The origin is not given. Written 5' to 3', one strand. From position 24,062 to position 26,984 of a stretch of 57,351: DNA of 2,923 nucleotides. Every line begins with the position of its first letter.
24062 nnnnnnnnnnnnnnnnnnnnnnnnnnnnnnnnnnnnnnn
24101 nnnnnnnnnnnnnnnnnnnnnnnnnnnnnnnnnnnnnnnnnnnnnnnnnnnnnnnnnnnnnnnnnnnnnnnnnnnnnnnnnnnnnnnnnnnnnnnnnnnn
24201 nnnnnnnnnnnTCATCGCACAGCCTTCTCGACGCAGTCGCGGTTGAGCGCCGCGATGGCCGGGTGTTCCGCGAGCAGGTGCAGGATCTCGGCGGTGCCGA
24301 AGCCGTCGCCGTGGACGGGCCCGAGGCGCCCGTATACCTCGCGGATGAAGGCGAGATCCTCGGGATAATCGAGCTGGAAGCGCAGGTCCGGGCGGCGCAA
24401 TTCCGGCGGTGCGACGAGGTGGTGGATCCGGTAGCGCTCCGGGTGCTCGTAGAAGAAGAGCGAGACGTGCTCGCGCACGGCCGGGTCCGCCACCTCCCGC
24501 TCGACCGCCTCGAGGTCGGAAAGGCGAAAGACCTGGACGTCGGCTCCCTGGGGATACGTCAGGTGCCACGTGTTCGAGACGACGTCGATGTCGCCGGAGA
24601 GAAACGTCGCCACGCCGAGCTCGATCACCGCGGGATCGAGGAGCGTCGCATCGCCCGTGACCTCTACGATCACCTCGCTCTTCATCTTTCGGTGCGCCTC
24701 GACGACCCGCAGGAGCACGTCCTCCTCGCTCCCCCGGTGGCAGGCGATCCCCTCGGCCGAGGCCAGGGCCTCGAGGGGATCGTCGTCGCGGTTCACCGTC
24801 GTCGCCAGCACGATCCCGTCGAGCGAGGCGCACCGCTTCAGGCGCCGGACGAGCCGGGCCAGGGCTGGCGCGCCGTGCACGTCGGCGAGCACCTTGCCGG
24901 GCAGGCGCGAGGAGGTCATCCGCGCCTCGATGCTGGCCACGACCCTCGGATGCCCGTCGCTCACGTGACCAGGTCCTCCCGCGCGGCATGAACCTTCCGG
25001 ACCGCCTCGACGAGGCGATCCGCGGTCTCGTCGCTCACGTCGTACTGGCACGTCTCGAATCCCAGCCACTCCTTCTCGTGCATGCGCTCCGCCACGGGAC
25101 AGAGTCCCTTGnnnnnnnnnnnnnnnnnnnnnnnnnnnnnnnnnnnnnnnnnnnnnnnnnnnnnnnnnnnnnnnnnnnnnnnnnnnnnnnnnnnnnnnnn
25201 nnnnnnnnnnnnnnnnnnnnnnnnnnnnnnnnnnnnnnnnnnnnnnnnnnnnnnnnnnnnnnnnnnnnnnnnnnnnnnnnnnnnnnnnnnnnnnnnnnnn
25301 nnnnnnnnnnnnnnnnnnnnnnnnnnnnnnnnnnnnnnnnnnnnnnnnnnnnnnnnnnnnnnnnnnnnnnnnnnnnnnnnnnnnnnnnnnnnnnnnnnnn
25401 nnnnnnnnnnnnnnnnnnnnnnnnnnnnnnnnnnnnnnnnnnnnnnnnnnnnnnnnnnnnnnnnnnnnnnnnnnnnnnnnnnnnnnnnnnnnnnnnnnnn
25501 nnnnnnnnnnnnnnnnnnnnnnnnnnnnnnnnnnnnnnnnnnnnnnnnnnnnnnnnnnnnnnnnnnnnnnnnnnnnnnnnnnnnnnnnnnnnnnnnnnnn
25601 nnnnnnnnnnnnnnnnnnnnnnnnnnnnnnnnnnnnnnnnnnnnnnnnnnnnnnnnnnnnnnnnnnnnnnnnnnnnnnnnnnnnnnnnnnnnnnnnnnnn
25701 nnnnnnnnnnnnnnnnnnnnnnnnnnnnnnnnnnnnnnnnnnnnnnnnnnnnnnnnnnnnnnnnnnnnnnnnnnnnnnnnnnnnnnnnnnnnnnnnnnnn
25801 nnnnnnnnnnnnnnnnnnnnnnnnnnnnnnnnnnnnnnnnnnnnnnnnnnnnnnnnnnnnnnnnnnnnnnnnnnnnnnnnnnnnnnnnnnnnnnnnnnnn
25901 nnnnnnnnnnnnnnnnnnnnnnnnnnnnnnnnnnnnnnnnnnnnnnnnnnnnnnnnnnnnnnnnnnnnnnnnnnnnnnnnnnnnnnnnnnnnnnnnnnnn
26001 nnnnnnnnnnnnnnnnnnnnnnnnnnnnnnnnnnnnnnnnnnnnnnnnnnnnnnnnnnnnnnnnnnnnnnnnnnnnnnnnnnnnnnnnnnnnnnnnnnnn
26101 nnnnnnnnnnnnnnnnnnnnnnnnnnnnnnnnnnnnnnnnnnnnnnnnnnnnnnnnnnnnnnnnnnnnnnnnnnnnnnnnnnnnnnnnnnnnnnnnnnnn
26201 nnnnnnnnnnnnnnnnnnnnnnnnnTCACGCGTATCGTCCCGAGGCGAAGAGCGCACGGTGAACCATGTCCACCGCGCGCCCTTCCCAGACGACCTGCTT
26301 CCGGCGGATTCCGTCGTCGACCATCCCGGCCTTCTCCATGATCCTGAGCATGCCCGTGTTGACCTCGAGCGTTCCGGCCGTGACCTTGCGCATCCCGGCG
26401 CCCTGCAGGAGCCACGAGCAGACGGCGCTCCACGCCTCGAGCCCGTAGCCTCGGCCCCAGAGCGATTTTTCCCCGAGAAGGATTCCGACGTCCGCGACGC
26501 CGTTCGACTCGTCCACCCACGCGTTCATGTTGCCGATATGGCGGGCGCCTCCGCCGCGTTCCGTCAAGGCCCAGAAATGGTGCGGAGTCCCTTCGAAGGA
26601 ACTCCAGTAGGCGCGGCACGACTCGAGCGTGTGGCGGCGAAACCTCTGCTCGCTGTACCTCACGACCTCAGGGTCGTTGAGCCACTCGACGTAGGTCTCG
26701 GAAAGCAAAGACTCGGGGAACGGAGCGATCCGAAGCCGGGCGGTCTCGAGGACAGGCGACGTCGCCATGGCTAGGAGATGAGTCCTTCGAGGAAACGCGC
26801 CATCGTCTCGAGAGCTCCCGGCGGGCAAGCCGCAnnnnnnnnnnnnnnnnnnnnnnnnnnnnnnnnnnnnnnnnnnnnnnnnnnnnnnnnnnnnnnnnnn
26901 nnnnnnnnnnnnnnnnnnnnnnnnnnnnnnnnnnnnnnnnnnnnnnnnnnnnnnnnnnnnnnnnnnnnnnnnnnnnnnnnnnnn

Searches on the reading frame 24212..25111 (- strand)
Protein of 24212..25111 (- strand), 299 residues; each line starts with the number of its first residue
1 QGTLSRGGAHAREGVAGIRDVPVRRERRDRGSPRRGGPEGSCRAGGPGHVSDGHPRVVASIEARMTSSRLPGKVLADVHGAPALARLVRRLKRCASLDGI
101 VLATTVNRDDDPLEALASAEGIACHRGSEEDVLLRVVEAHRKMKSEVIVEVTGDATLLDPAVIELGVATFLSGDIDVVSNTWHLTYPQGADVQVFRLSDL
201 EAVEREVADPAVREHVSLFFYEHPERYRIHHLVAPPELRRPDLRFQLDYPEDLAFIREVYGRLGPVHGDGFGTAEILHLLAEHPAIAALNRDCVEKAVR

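Call 43: search_protein_families(library=pfam, proteins=[window:24212-25111:-], max_evalue=0.001)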
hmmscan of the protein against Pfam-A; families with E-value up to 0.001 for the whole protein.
window:24212-25111:- (299 aa): 1 family
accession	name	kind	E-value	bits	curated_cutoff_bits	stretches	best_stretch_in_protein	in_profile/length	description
PF02348.25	CTP_transf_3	-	1.9e-22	80.6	22.6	1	61-259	4-205/217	Cytidylyltransferase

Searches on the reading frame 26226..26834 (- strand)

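Call 43: search_protein_families(library=pfam, proteins=[window:26226-26834:-], max_evalue=0.001)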
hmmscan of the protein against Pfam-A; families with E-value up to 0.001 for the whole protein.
window:26226-26834:- (202 aa): 3 families
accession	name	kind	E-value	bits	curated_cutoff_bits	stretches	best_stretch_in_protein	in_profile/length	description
PF13302.13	Acetyltransf_3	-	1.2e-20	75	25.4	1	33-172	1-138/138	Acetyltransferase (GNAT) domain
PF13523.12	Acetyltransf_8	-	1.4e-08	34.9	27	1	48-174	9-140/145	Acetyltransferase (GNAT) domain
PF00583.31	Acetyltransf_1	-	0.00018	22.2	20.7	1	50-171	6-116/116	Acetyltransferase (GNAT) family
